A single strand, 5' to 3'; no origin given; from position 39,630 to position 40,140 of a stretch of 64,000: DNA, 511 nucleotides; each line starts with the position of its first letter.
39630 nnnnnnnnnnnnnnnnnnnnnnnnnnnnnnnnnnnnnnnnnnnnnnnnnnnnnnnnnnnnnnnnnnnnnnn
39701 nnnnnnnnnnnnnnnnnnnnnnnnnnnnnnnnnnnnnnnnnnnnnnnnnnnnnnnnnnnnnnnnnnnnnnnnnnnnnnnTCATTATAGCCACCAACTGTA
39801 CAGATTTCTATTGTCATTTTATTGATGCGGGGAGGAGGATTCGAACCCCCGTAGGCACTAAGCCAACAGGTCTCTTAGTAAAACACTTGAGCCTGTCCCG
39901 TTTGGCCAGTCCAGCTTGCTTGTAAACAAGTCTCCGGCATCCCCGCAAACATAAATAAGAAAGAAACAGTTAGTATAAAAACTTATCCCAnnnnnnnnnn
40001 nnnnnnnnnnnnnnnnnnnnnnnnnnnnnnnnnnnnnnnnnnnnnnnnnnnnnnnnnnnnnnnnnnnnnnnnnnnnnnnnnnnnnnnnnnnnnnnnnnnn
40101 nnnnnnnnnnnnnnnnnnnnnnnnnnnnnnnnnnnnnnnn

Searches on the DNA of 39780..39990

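Call 86: search_rna_families(source=window, start=39780, end=39990, threshold=evalue, max_evalue=1, show_alignments=1)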
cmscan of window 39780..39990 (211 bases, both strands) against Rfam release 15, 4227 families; matches with E-value up to 1: 2.
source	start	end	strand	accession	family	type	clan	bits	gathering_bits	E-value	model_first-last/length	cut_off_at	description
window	39828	39869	+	RF04351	Plastid-psbl-rps4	Cis-reg;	-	16.3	68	0.5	1-53/53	no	Plastid-psbl-rps4 3UTR RNA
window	39834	39851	-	RF00023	tmRNA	Gene;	CL00001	7.4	47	0.32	346-363/374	no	transfer-messenger RNA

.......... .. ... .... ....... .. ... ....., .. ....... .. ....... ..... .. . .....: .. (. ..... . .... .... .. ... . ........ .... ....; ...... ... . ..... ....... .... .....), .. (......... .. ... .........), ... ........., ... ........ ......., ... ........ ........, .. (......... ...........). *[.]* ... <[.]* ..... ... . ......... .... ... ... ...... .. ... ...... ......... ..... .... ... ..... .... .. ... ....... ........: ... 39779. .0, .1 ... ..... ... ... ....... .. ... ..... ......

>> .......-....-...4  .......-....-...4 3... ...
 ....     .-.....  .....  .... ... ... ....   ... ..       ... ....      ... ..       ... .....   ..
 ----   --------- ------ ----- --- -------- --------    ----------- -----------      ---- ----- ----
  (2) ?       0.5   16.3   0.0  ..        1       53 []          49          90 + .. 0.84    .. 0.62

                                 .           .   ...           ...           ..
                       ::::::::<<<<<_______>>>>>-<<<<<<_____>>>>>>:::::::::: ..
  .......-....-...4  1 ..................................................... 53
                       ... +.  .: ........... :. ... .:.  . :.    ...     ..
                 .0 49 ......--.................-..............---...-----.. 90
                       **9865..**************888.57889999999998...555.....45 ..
